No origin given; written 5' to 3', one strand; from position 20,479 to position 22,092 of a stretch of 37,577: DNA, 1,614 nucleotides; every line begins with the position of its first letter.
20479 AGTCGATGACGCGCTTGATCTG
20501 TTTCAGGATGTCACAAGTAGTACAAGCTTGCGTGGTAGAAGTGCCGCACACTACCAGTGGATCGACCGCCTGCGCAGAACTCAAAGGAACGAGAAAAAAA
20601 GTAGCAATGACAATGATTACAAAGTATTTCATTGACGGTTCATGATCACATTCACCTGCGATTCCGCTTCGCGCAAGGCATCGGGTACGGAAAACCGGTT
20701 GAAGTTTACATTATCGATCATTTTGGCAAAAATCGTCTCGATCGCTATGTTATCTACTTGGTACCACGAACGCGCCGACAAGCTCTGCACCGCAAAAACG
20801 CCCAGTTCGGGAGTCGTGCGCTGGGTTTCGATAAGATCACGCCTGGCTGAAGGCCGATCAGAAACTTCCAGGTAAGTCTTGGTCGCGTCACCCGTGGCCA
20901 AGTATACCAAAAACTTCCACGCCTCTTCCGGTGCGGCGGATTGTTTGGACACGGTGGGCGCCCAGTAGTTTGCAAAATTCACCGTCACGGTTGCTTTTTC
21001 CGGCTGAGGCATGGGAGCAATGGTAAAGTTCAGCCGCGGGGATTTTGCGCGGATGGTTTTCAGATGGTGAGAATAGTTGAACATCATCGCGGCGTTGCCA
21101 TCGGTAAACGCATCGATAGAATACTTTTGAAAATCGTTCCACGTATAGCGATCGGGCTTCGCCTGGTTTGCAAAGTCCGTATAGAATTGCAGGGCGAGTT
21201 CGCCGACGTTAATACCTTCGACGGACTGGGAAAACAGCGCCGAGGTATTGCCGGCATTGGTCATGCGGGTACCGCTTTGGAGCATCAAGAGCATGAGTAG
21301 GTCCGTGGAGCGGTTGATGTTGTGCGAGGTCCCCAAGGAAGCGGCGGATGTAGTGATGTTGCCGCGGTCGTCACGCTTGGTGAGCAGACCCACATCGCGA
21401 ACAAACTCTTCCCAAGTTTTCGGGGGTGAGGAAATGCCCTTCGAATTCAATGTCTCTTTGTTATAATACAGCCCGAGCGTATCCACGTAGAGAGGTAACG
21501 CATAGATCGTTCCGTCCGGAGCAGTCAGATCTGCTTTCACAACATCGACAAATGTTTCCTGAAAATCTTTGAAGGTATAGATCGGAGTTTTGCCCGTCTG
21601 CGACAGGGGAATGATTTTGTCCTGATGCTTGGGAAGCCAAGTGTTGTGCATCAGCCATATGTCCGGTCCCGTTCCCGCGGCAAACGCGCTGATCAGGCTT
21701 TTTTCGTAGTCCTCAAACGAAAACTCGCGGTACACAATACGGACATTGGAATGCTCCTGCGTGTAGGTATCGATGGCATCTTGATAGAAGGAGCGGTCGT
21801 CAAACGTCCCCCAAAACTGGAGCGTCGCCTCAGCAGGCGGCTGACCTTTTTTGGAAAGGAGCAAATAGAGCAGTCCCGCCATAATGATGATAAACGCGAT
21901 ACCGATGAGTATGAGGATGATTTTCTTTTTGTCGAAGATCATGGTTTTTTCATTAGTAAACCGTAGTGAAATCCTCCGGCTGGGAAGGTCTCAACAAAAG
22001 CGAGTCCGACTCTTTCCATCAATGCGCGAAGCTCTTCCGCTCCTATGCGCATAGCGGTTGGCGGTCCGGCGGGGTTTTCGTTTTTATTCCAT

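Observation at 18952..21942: Operon of three tandem paralogous pilin-like proteins behind an orphan membrane-anchored solute-binding protein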

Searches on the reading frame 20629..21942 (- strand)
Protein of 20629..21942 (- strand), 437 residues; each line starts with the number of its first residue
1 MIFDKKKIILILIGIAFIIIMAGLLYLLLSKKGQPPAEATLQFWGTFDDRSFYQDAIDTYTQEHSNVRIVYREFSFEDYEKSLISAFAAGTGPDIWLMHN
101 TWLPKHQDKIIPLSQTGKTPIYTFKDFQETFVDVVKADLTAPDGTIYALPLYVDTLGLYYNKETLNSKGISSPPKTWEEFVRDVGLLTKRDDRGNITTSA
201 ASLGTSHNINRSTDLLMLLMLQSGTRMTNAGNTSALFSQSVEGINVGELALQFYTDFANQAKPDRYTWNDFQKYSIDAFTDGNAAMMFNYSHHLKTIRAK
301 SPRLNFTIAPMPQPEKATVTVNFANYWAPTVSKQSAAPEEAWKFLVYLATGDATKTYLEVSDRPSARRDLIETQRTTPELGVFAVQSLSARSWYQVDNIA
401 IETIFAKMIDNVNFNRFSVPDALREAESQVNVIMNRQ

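Call 3: search_protein_families(library=pfam, proteins=[window:20629-21942:-], max_evalue=0.1)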
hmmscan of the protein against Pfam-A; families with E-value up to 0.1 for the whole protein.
window:20629-21942:- (437 aa): 2 families
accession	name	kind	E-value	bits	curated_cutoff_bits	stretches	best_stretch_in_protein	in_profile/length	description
PF13416.11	SBP_bac_8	-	2.7e-29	103.3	27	1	56-372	2-267/279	Bacterial extracellular solute-binding protein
PF01547.30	SBP_bac_1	-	5e-26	92.9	26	1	48-350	5-302/307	Bacterial extracellular solute-binding protein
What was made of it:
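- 20629..21942 (-): Membrane-anchored (single N-terminal TM) carbohydrate-type (CUT1, MalE-like) solute-binding protein (437 aa) with no adjacent permease or ATPase. SBP_bac_8 2.7e-29 and SBP_bac_1 5e-26 (call 3).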

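Call 20: find_homologous_proteins(query=window:20629-21942:-)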
Query window:20629-21942:- (437 aa): 2207 proteins with E <= 0.001 among 8000 candidates; the best 120 are listed.
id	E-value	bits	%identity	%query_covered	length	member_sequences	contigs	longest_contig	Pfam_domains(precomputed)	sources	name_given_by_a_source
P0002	4.5e-293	989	100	100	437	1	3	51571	PF13416.12,PF01547.31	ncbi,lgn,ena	ncbi:MAG: extracellular solute-binding protein [Patescibacteria group bacterium]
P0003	6.4e-203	692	69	100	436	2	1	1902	PF13416.12,PF01547.31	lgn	-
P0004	7.3e-202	689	69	100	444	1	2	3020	PF13416.12,PF01547.31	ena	-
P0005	2.7e-194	664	69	92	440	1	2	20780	PF13416.12,PF01547.31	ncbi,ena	-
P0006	1.5e-191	655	67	99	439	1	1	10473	PF13416.12,PF01547.31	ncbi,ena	-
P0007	3.9e-190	650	65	99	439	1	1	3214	PF13416.12,PF01547.31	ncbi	-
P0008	1.1e-186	639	65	99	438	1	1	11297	PF13416.12,PF01547.31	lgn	-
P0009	3.1e-185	634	66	96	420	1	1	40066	PF13416.12,PF01547.31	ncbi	-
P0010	1.1e-183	629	64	99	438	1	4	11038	PF13416.12,PF01547.31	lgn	-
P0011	3.9e-181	620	63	99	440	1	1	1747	PF13416.12,PF01547.31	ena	-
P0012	9.4e-179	613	62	99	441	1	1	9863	PF13416.12,PF01547.31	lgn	-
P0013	6.1e-178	610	61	100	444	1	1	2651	PF13416.12,PF01547.31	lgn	-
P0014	1.8e-177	608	64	96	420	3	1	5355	PF13416.12,PF01547.31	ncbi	-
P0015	1.8e-177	608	65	91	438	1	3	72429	PF13416.12,PF01547.31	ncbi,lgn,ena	ncbi:MAG: extracellular solute-binding protein [Patescibacteria group bacterium]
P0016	1.6e-176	605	62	98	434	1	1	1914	PF13416.12,PF01547.31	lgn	-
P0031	2.1e-168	578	60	99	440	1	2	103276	PF13416.12,PF01547.31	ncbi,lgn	ncbi:MAG: extracellular solute-binding protein [Candidatus Paceibacterota bacterium]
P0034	6.3e-168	577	61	98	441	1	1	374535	PF13416.12,PF01547.31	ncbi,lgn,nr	ncbi:MAG: extracellular solute-binding protein [Candidatus Yanofskybacteria bacterium]|nr:extracellu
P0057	1.5e-162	559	59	99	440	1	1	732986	PF13416.12,PF01547.31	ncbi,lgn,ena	-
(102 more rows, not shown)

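Call 22: find_encoding_contigs(protein=P0034, flank=6000, max_places=1)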
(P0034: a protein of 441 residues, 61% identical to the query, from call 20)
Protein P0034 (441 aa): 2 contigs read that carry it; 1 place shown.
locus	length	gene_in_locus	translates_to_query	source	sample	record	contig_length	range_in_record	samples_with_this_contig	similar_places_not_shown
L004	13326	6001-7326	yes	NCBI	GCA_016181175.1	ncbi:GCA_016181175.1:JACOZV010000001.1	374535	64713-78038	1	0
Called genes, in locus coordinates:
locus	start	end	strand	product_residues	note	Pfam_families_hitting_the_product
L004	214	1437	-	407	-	PF23459:S1_RRP5 (faint), PF21710:Spt6_S1 (faint), PF24685:OB_RRP5_4th (faint), PF13509:S1_2 (faint), PF00575:S1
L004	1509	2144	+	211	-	PF13483:Lactamase_B_3, PF12706:Lactamase_B_2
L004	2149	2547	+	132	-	-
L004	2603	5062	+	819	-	PF00521:DNA_topoisoIV, PF03989:DNA_gyraseA_C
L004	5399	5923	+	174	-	PF01135:PCMT (weak), PF01209:Ubie_methyltran, PF05175:MTS, PF13847:Methyltransf_31, PF08241:Methyltransf_11, PF08242:Methyltransf_12, PF13649:Methyltransf_25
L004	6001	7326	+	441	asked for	PF01547:SBP_bac_1, PF13416:SBP_bac_8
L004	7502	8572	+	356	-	PF18895:T4SS_pilin (weak), PF01464:SLT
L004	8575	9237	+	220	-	-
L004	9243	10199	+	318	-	PF18895:T4SS_pilin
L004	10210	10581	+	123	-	-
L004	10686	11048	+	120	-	PF04956:TrbC (faint), PF18895:T4SS_pilin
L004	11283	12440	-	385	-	PF12229:PG_binding_4, PF04294:VanW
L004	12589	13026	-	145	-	PF17886:ArsA_HSP20 (faint), PF04969:CS (faint), PF00011:HSP20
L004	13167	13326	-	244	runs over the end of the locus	PF13367:PrsW-protease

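Call 23: find_encoding_contigs(protein=P0057, flank=6000, max_places=1)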
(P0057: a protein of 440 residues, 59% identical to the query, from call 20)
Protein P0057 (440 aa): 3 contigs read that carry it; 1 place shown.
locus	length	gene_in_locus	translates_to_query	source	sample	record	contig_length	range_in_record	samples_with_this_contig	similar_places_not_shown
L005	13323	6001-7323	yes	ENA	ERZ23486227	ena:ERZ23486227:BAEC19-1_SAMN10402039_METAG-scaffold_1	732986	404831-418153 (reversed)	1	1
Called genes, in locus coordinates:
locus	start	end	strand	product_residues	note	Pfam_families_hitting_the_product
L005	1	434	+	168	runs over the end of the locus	-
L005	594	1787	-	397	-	PF21710:Spt6_S1 (faint), PF24685:OB_RRP5_4th (faint), PF00575:S1, PF23459:S1_RRP5 (weak)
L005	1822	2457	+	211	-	PF13483:Lactamase_B_3, PF12706:Lactamase_B_2 (weak)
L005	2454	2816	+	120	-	-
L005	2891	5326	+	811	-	PF00521:DNA_topoisoIV, PF03989:DNA_gyraseA_C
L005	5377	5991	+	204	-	PF01135:PCMT (weak), PF01209:Ubie_methyltran, PF05175:MTS, PF13847:Methyltransf_31, PF08241:Methyltransf_11, PF08242:Methyltransf_12 (weak), PF13649:Methyltransf_25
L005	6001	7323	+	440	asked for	PF01547:SBP_bac_1, PF13416:SBP_bac_8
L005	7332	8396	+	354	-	PF18895:T4SS_pilin (weak)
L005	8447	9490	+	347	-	PF18895:T4SS_pilin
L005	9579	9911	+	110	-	PF18895:T4SS_pilin (weak)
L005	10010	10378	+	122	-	PF04956:TrbC (weak), PF18895:T4SS_pilin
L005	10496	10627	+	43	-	-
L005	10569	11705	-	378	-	PF12229:PG_binding_4 (weak), PF04294:VanW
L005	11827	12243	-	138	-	PF00011:HSP20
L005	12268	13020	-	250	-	PF13367:PrsW-protease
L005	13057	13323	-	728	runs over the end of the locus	PF00133:tRNA-synt_1, PF09334:tRNA-synt_1g, PF08264:Anticodon_1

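Call 24: find_encoding_contigs(protein=P0031, flank=6000, max_places=1)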
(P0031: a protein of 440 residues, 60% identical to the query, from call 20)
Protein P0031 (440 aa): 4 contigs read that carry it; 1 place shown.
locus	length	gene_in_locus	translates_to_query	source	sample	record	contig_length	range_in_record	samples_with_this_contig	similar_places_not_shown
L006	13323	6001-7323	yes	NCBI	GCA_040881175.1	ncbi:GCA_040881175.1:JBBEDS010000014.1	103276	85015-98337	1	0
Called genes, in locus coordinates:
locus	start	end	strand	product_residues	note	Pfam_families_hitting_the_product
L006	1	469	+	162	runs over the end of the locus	-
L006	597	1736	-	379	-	PF21710:Spt6_S1 (faint), PF23459:S1_RRP5 (faint), PF00575:S1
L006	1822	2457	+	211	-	PF13483:Lactamase_B_3, PF12706:Lactamase_B_2 (weak)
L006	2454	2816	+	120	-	-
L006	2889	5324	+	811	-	PF00521:DNA_topoisoIV, PF03989:DNA_gyraseA_C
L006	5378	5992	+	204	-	PF01135:PCMT (weak), PF05175:MTS, PF01209:Ubie_methyltran, PF13489:Methyltransf_23 (weak), PF13847:Methyltransf_31, PF08241:Methyltransf_11, PF08242:Methyltransf_12, PF13649:Methyltransf_25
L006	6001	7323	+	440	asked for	PF01547:SBP_bac_1, PF13416:SBP_bac_8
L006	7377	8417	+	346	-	PF18895:T4SS_pilin (weak)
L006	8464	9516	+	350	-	PF18895:T4SS_pilin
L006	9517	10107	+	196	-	PF18895:T4SS_pilin (weak)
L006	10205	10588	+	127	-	PF04956:TrbC, PF18895:T4SS_pilin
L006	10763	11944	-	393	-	PF12229:PG_binding_4, PF04294:VanW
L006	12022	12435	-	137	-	PF00011:HSP20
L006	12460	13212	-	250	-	PF13367:PrsW-protease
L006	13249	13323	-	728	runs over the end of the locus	PF00133:tRNA-synt_1, PF09334:tRNA-synt_1g, PF08264:Anticodon_1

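Call 25: find_encoding_contigs(protein=P0015, flank=6000, max_places=1)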
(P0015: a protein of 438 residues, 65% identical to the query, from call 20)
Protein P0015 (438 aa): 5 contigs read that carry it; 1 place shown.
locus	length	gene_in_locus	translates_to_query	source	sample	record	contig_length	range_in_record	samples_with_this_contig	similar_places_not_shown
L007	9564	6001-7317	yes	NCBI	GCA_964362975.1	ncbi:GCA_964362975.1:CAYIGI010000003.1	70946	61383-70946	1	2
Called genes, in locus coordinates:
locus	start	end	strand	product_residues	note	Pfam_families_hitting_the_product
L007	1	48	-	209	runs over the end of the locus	PF01391:Collagen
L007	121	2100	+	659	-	-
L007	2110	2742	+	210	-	PF13483:Lactamase_B_3, PF12706:Lactamase_B_2 (weak)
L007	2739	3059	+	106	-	-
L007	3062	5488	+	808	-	PF00521:DNA_topoisoIV, PF03989:DNA_gyraseA_C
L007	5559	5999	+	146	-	PF01209:Ubie_methyltran, PF05175:MTS (weak), PF08241:Methyltransf_11, PF08242:Methyltransf_12, PF13649:Methyltransf_25, PF13847:Methyltransf_31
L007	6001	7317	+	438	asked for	PF01547:SBP_bac_1, PF13416:SBP_bac_8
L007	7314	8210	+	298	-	PF18895:T4SS_pilin (weak)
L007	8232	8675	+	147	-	PF04956:TrbC, PF18895:T4SS_pilin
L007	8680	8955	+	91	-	PF04956:TrbC (weak), PF18895:T4SS_pilin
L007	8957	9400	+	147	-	PF04956:TrbC (weak), PF18895:T4SS_pilin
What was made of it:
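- No permease lies within 8 kb in any annotated relative (calls 22-25).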

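Call 46: search_protein_families(library=ncbifam, proteins=[window:20629-21942:-], max_evalue=0.01)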
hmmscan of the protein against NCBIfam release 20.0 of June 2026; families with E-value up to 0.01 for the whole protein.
window:20629-21942:- (437 aa): 5 families
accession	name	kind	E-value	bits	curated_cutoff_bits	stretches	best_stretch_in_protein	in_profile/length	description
NF053763.1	ABCarbgalBndGanS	equivalog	4.1e-09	35.7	700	1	37-183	37-175/420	galactooligosaccharide ABC transporter substrate-binding protein GanS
NF008211.0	PRK10974.1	equivalog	8.4e-09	34.5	411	1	25-187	13-181/439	sn-glycerol-3-phosphate ABC transporter substrate-binding protein UgpB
NF007011.0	PRK09474.1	equivalog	5e-08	32.2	291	1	85-181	75-159/396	maltose/maltodextrin ABC transporter substrate-binding protein MalE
TIGR03850.1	bind_CPR_0540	equivalog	4.7e-06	25.5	299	1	127-192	129-195/437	carbohydrate ABC transporter substrate-binding protein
TIGR03851.1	chitin_NgcE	equivalog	0.00075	18.5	399.65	1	130-181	138-187/450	N-acetylglucosamine/diacetylchitobiose ABC transporter substrate-binding protein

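Call 50: search_solved_structures(query=window:20629-21942:-, max_evalue=0.001)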
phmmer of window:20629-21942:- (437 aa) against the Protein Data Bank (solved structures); distinct sequences matched with E-value up to 0.001: 60.
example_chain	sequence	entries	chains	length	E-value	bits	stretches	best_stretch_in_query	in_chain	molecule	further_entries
3uor_A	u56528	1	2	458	1.1e-16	63.7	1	35-186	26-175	ABC transporter sugar binding protein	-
5ci5_A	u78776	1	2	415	2.3e-14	56.1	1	53-370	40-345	Extracellular solute-binding protein family 1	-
7bvt_A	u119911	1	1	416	2.4e-13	52.8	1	33-435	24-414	Hypothetical sugar ABC-transporter sugar binding protein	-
5ysb_A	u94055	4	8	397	6e-12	48.2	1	40-390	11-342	Lin1841 protein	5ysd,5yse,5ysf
1eu8_A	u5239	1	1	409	1.9e-11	46.5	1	51-352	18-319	TREHALOSE/MALTOSE BINDING PROTEIN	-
4qrz_A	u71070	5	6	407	7.5e-11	44.6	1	37-353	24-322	ABC-TYPE SUGAR TRANSPORTER | ABC transporter, substrate binding protein (Sugar)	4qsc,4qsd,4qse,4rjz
9xf5_A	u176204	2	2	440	2.3e-10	43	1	39-183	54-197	ABC transporter substrate-binding protein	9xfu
8art_A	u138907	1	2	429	8.2e-10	41.2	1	39-183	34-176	Putative secreted maltose-binding protein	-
6wpm_A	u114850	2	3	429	1.3e-08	37.2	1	30-354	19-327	Substrate-binding protein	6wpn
9xor_A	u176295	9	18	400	1.4e-08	37.1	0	76-179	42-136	maltose-binding protein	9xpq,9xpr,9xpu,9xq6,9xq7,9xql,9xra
6h0h_A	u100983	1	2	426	1.6e-08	36.9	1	31-369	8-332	Probable solute binding protein of ABC transporter system for sugars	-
6q5g_A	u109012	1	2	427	1.6e-08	36.9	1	31-369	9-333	Sugar ABC transporter substrate-binding protein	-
3jzj_A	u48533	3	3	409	1.9e-08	36.7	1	38-176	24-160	Acarbose/maltose binding protein GacH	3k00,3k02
3k01_A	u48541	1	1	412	2.3e-08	36.4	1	38-176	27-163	Acarbose/maltose binding protein GacH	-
4r9f_A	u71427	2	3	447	2.3e-08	36.4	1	80-347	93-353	MBP1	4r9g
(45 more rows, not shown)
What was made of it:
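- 20629..21942 (-): The best PDB relatives are sugar or oligosaccharide SBPs (call 50).
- On ABC-transporter solute-binding protein, CUT1 (SBP_bac_1/8): Sugar-SBP relatives in the PDB (call 50).
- The SBP is a typical CUT1 member with sugar-SBP relatives in the PDB (call 50).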

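Call 51: find_related_loci(query=A4, collection=genome_contigs, flank=8000)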
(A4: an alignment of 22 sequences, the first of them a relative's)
Query A4 (437 aa) in genome_contigs; peptide patterns used: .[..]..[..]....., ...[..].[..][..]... (x = any residue, [..] = any of these).
307 stretches matched a pattern; 289 encode a relative of the query (tblastn E <= 1e-3); the best 80 are kept; 80 distinct loci.
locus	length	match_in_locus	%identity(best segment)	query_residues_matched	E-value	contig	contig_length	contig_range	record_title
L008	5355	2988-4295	62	2-437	0e+0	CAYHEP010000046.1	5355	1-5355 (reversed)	MAG TPA_asm: uncultured Candidatus Saccharibacteria bacterium isolate ERP119705_co10_27 genome assembly, contig: NODE_11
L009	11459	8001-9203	65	38-436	7e-179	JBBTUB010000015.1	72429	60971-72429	MAG: Patescibacteria group bacterium isolate H51-bin006_1 H51_bin006_1_000000000015, whole genome shotgun sequence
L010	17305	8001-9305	60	3-436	2e-175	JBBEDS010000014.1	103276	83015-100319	MAG: Candidatus Paceibacterota bacterium isolate LejiaF_44_27 Lejia_F_323_length_103276_cov_17, whole genome shotgun seq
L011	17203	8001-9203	65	38-436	7e-175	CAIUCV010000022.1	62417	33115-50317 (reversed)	MAG: Candidatus Yanofskybacteria bacterium isolate D14_bin-0819 genome assembly, contig: bin-0819:22/23, whole genome sh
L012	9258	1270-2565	61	9-436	8e-174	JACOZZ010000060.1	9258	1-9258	MAG: Candidatus Yanofskybacteria bacterium isolate NC_groundwater_218_Ag_S-0.1um_43_10 S4_GD2017_2_S1_scaffold_5183, who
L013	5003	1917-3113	64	40-436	8e-175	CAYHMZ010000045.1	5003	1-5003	MAG TPA_asm: uncultured Candidatus Saccharibacteria bacterium isolate ERP119705_co13_640 genome assembly, contig: NODE_2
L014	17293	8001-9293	60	9-436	3e-170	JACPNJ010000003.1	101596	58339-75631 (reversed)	MAG: Candidatus Yanofskybacteria bacterium isolate NC_groundwater_572_Ag_S-0.1um_42_14 S35_SO-1_scaffold_63433, whole ge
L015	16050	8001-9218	63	33-436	5e-169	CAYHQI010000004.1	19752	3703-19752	MAG TPA_asm: uncultured Candidatus Saccharibacteria bacterium isolate ERP119705_co15_11 genome assembly, contig: NODE_26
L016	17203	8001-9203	63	38-436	2e-168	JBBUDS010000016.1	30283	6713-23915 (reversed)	MAG: Patescibacteria group bacterium isolate H41-bin092_1 H41_bin092_1_000000000016, whole genome shotgun sequence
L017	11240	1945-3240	59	10-436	2e-168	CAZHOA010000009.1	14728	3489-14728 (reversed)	MAG TPA_asm: uncultured Candidatus Saccharibacteria bacterium isolate SRP193066_co2_442 genome assembly, contig: NODE_21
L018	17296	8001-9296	57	9-437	2e-164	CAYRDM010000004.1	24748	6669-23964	MAG TPA_asm: uncultured Candidatus Saccharibacteria bacterium isolate SRP193066_co2_445 genome assembly, contig: NODE_10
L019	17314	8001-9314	57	2-436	1e-163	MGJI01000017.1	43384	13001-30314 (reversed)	MAG: Candidatus Yanofskybacteria bacterium RIFCSPHIGHO2_01_FULL_44_17 rifcsphigho2_01_scaffold_2697, whole genome shotgu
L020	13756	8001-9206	60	36-436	7e-161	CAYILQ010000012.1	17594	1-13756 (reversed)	MAG TPA_asm: uncultured Candidatus Saccharibacteria bacterium isolate ERP119705_co24_158 genome assembly, contig: NODE_3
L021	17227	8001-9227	58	31-436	3e-160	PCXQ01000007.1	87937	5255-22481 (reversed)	MAG: Candidatus Yanofskybacteria bacterium CG10_big_fil_rev_8_21_14_0_10_36_16 CG10_8_21_14_0.10_scaffold_105_c, whole g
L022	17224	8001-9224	59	33-436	4e-159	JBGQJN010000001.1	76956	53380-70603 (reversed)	MAG: Candidatus Paceibacteria bacterium isolate OBJ2_061818_070_22 k141_293566_length_76956_cov_10.0141, whole genome sh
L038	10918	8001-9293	51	7-437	5e-150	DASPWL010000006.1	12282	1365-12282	MAG TPA_asm: Candidatus Paceibacterota bacterium isolate SMAG_U11540 k141_651074, whole genome shotgun sequence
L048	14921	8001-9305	52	5-437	3e-147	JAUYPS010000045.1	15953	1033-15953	MAG: bacterium isolate C4_metabat.bin.47 C4_k141_341925, whole genome shotgun sequence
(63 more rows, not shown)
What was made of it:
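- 20629..21942 (-): Homologues at 46-69% identity in 289 species genomes (calls 20, 51).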

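Call 67: search_protein_families(library=pfam, proteins=[L005:7332-8396:+, L007:7314-8210:+, L048:9311-10423:+, L018:9277-12057:+, L004:9243-10199:+, L005:8447-9490:+, L038:9296-10141:+], max_evalue=0.05)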
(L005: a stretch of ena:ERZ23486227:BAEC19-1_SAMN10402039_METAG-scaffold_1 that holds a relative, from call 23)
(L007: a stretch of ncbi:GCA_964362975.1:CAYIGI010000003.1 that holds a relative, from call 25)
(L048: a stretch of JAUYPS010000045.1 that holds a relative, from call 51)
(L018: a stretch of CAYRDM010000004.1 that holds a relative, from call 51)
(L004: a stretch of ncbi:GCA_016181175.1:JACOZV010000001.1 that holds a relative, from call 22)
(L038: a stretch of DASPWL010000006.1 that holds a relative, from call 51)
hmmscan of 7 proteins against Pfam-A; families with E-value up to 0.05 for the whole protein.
L005:7332-8396:+ (354 aa): 1 family
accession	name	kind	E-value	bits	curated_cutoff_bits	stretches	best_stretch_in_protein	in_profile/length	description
PF18895.5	T4SS_pilin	-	4.6e-06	27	26.6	1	61-124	9-70/71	Type IV secretion system pilin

L007:7314-8210:+ (298 aa): 1 family
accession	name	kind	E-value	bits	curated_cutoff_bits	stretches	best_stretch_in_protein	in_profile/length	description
PF18895.5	T4SS_pilin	-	5.8e-07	29.9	26.6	1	57-122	8-71/71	Type IV secretion system pilin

L048:9311-10423:+ (370 aa): 1 family
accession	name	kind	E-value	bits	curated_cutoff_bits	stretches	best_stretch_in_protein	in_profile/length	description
PF18895.5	T4SS_pilin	-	2e-05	25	26.6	1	107-163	16-71/71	Type IV secretion system pilin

L018:9277-12057:+ (926 aa): 2 families
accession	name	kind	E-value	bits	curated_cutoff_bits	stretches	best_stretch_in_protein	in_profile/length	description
PF05345.18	He_PIG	-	0.00098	20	24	1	552-584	33-65/96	Putative Ig domain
PF02440.21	Adeno_E3_CR1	-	0.0089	16.2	26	1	732-776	35-79/95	Adenovirus E3 region protein CR1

L004:9243-10199:+ (318 aa): 3 families
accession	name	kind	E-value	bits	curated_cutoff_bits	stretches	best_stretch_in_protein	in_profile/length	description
PF18895.5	T4SS_pilin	-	1.5e-08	35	26.6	1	240-309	3-71/71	Type IV secretion system pilin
PF04956.18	TrbC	-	0.0019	18.8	27.9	1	240-309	35-98/98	TrbC/VIRB2 pilin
PF01508.21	Paramecium_SA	-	0.0039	18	21.2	1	171-206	22-57/62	Paramecium surface antigen domain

L005:8447-9490:+ (347 aa): 2 families
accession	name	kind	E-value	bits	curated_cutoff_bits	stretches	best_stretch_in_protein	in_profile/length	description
PF18895.5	T4SS_pilin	-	3.9e-12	46.5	26.6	1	269-338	2-70/71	Type IV secretion system pilin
PF04956.18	TrbC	-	0.0011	19.6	27.9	1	270-339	35-98/98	TrbC/VIRB2 pilin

L038:9296-10141:+ (281 aa): 1 family
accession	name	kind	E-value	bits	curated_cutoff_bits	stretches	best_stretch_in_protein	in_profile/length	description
PF18895.5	T4SS_pilin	-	0.0054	17.2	26.6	1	62-118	16-71/71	Type IV secretion system pilin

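Call 91: search_protein_families(library=pfam, alignment_id=A8, max_evalue=0.001)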
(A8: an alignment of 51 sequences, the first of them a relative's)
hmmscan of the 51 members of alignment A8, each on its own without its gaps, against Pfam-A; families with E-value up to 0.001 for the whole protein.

A. member 1, L008:4295-5182:+ (295 aa): 2 families
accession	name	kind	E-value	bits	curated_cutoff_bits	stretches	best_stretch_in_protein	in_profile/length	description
PF04956.18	TrbC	-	4.3e-05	24.1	27.9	1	4-114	7-98/98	TrbC/VIRB2 pilin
PF18895.5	T4SS_pilin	-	5.6e-05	23.6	26.6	1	62-114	20-71/71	Type IV secretion system pilin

B. families by the number of members that match (of 51 scanned): 15 families
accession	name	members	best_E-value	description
PF18895.5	T4SS_pilin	42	1.2e-10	Type IV secretion system pilin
PF01464.25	SLT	26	2.6e-15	Transglycosylase SLT domain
PF05345.18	He_PIG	12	8.1e-45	Putative Ig domain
PF16656.11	Pur_ac_phosph_N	7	3.6e-29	Purple acid Phosphatase, N-terminal domain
PF00041.27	fn3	7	3.3e-17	Fibronectin type III domain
PF22352.2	K319L-like_PKD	4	6.7e-09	K319L-like, PKD domain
PF24908.1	Ig_SIBA-E_2nd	3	1.6e-05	Integrin beta-like protein A-E, second Ig-like domain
PF04956.18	TrbC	3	4.3e-05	TrbC/VIRB2 pilin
PF07495.19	Y_Y_Y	2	1.3e-06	Y_Y_Y domain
PF17425.8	Arylsulfotran_N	1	5.1e-06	Arylsulfotransferase Ig-like domain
PF02557.22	VanY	1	0.00017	D-alanyl-D-alanine carboxypeptidase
PF16655.11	PhoD_N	1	0.00034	PhoD-like phosphatase, N-terminal domain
PF16874.11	Glyco_hydro_36C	1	0.00038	Glycosyl hydrolase family 36 C-terminal domain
PF00028.23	Cadherin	1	0.00066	Cadherin domain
PF25059.1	FN3_DSCAM-DSCAML_C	1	0.00069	DSCAM/DSCAML C-terminal Fn3-like domain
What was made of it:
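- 19775..20632 (-): Pilin3 = type-A pilin-like protein (285 aa): signal peptide, CxxCD motif, VirB2-like two-helix module (about aa 1-118), linker, C-terminal LAS-like domain. 42 of 51 long orthologues hit PF18895 (call 91).
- Closest known: T4SS-associated peptidoglycan hydrolases: VirB1, PrgK. Same: Half of the long type-A orthologues carry the same SLT domain (call 91).
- Of 51 long type-A pilins, Pfam finds SLT in 26, VanY in 1 and PF18895 in 42 (call 91).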
